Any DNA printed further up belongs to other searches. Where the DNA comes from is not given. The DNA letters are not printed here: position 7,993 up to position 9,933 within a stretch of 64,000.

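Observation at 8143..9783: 20-haem protein looks like a fusion of a NapC/NirT quinol dehydrogenase with a secreted c7-type haem wire, with a signal-peptide relic at the joint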

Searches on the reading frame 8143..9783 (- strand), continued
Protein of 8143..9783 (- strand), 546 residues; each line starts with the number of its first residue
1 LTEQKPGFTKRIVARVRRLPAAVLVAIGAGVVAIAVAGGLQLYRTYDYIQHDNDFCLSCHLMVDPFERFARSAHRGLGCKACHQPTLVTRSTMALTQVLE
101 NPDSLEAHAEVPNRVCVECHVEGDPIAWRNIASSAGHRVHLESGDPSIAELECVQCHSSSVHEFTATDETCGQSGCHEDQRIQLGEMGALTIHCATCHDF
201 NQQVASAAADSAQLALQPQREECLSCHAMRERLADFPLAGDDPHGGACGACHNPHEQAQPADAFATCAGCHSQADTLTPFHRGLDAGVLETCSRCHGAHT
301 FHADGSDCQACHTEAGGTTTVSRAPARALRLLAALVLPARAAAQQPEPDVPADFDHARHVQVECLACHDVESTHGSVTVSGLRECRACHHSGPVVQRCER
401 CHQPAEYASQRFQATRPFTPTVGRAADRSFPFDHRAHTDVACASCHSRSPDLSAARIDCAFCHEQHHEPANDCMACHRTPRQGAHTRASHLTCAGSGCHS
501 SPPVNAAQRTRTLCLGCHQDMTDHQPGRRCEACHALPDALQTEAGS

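Call 17: search_solved_structures(query=window:8143-9783:-, max_evalue=1, show_alignments=2)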
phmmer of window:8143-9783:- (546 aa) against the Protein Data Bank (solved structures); distinct sequences matched with E-value up to 1: 10.
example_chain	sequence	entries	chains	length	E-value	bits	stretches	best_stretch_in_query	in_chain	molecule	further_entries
2j7a_C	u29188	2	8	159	0.0026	19.6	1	19-86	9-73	CYTOCHROME C QUINOL DEHYDROGENASE NRFH | NAPC/NIRT CYTOCHROME C FAMILY PROTEIN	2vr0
3h4n_A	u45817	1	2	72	0.022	16.5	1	353-403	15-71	Cytochrome c7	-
3bxu_A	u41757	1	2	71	0.037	15.8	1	426-478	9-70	Cytochrome c3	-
1czj_A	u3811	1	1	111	0.13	14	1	430-518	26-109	CYTOCHROME C3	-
1aqe_A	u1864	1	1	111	0.2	13.3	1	430-518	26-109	CYTOCHROME C3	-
5mlk_A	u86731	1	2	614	0.28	12.9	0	309-389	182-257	Acetyl-COA carboxylase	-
9bh5_Ab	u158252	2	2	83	0.31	12.7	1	466-526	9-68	Small ribosomal subunit protein eS27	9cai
3sel_X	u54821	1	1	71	0.45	12.2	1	426-478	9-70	CYTOCHROME C7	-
4hb6_A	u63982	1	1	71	0.79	11.4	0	426-477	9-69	PpcA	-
1i77_A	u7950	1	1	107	0.88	11.2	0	149-188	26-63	CYTOCHROME C3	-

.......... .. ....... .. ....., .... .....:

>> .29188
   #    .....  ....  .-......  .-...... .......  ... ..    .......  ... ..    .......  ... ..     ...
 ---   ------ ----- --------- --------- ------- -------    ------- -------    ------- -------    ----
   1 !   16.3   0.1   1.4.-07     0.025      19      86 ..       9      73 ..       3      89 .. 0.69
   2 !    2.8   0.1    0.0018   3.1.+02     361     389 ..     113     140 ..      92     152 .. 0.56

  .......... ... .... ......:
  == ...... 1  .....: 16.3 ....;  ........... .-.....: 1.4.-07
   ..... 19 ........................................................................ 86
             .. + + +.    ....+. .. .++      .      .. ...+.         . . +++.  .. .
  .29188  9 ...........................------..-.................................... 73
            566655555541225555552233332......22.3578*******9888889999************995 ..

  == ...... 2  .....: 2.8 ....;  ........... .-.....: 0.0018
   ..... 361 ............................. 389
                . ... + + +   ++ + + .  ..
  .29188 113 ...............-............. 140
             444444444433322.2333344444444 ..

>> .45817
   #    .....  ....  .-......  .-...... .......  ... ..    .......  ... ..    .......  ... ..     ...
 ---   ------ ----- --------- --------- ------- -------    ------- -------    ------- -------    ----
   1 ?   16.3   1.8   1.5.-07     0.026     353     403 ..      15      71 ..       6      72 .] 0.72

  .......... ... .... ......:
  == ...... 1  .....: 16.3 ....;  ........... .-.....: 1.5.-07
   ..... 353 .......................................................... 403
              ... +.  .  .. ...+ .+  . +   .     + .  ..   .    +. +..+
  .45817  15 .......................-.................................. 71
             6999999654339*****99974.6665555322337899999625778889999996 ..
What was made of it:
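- Closest known: NrfH / NapC / NirT / CymA family of membrane-anchored quinol dehydrogenases. Same: The alignment to NrfH covers residues 19-86 (call 17).
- Tried and rejected: The Desulfovibrio nine-haem cytochrome NhcA was considered as a relative of the C-module, but the PDB sequence search did not return it (call 17).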

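Call 56: predict_structure(alignment_id=A2)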
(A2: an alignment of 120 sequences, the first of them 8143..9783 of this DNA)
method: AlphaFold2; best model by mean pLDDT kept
length: 546 residues; sequences in the alignment: 120
mean_pLDDT: 71.5   pTM: 0.42
mean pLDDT of the five models: 71.5, 67.9, 66.4, 62.5, 60.2
residues with pLDDT >= 90: 32; 70-90: 274; 50-70: 205; < 50: 35
segments of 3 or more residues with pLDDT < 50: 162-166, 190-197, 499-504, 544-546
pLDDT, mean of each block of 10 residues (from residue 1): 64 93 96 97 84 63 63 70 73 63 63 82 84 77 80 68 50 57 49 48 58 65 63 64 70 73 74 75 79 68 67 75 66 78 60 81 87 84 84 76 85 81 81 85 78 74 69 61 63 50 52 79 79 68 47
secondary structure, 60 per line:
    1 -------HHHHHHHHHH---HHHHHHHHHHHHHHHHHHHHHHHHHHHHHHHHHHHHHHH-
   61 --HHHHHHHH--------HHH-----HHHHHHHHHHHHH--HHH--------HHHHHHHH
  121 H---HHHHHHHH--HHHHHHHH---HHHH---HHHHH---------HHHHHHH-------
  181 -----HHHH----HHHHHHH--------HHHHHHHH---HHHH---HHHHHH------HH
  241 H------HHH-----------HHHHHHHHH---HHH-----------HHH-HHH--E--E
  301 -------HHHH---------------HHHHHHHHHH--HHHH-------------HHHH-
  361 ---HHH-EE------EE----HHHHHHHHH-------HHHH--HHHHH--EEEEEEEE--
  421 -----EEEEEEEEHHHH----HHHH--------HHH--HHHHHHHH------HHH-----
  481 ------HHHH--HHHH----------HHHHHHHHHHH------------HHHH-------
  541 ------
elements in order: H8-17 H21-59 H63-70 H87-99 H113-121 H125-132 H135-142 H146-149 H153-157 H167-173 H186-189 H194-200 H209-216 H220-223 H227-232 H262-270 H308-311 H327-336 H339-342 H356-359 H382-390 H398-401 H404-408 E411-418 E426-433 H434-437 H442-445 H459-466 H487-490 H493-496 H507-517 H530-533
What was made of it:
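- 9661..9783 (-): Residues 1-41: Lys/Arg-rich cytoplasmic N-terminus followed by the single TM helix (signal anchor). AlphaFold2 gives helix 21-59 with pLDDT above 93 (call 56).
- Checked: AlphaFold2 gives a helix at 21-59 with pLDDT above 93 (call 56).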

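Call 58: fold_search(model_id=the predicted structure, library=pdb)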
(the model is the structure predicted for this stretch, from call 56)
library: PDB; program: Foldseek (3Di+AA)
matches with E <= 10: 1; with E <= 0.001: 0
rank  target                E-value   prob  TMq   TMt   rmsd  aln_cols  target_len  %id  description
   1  6t5e                  2.3e+00  0.06  0.10  0.12  27.0       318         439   14  Hydroxylamine Oxidoreductase from Brocadia fulgida (released 2020-11-18)
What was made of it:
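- Foldseek with the model of B found nothing in the PDB (call 58).
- Tried and rejected: The model has pTM 0.42 and carries no haems, so I did not use it for fold assignment or length estimates (calls 56, 58).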
